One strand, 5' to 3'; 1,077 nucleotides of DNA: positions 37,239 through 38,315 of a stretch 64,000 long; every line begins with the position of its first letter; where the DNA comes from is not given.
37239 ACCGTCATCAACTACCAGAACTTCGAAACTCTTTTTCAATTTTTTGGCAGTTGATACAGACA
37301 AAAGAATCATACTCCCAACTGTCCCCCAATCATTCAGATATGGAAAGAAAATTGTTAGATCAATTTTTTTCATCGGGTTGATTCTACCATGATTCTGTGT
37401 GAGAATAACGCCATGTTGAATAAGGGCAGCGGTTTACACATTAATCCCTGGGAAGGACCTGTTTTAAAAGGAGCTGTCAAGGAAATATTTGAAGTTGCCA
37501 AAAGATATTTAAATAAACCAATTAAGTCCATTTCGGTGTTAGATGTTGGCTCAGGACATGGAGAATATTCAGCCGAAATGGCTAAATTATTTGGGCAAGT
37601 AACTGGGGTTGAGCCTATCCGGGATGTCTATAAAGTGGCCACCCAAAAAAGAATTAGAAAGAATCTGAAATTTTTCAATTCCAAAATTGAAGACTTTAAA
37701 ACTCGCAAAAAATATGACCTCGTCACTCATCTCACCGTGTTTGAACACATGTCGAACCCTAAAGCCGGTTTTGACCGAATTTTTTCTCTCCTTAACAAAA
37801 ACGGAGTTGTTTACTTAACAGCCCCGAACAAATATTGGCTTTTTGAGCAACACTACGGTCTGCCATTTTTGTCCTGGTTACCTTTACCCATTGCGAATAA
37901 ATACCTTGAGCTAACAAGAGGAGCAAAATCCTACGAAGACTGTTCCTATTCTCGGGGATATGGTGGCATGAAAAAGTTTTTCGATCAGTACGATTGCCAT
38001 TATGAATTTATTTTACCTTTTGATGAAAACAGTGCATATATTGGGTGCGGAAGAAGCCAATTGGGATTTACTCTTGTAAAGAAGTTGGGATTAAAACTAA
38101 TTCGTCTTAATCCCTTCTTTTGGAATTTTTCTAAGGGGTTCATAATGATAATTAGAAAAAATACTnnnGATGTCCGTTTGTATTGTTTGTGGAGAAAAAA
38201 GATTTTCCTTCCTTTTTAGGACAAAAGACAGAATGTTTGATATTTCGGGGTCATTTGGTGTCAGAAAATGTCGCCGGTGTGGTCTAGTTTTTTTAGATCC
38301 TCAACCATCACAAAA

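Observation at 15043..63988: One ~49-kb, near-contiguous glycan assembly mega-locus with at least 8 GT-C, about 19 GT-A/GT-B enzymes, 2 Wzx flippases and 6 methyltransferases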

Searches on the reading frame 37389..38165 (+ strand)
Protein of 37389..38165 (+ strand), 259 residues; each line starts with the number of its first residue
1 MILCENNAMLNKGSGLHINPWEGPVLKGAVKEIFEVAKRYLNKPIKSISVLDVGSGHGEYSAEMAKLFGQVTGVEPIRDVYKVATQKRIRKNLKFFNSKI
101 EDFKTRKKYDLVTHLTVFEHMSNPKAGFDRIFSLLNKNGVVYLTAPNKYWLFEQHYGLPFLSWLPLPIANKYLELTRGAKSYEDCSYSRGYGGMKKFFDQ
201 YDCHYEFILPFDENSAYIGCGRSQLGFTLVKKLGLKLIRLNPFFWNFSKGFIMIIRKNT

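Call 5: search_protein_families(library=pfam, proteins=[window:37389-38165:+], max_evalue=0.01)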
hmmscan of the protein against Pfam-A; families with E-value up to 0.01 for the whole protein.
window:37389-38165:+ (259 aa): 9 families
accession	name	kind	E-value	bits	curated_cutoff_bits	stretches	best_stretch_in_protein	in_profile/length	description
PF13489.12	Methyltransf_23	-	5e-17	62.6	27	1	33-162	9-131/164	Methyltransferase domain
PF13847.12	Methyltransf_31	-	9.5e-14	51.7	27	1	47-154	4-121/145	Methyltransferase domain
PF08241.18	Methyltransf_11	-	1.1e-12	48.9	21.2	1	51-142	1-94/95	Methyltransferase domain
PF13649.12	Methyltransf_25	-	2.1e-12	48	27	1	50-139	1-97/97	Methyltransferase domain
PF08242.18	Methyltransf_12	-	4.9e-12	46.9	30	1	51-141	1-98/98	Methyltransferase domain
PF05219.18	DREV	-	9.1e-06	25.4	26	1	35-143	83-186/265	DREV methyltransferase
PF00398.26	RrnaAD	-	8.7e-05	22.2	24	1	42-186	29-155/263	Ribosomal RNA adenine dimethylase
PF01135.25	PCMT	-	0.0015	18.8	20.3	1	46-91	73-120/210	Protein-L-isoaspartate(D-aspartate) O-methyltransferase (PCMT)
PF02353.26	CMAS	-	0.0043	16.8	27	1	49-144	65-165/273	Mycolic acid cyclopropane synthetase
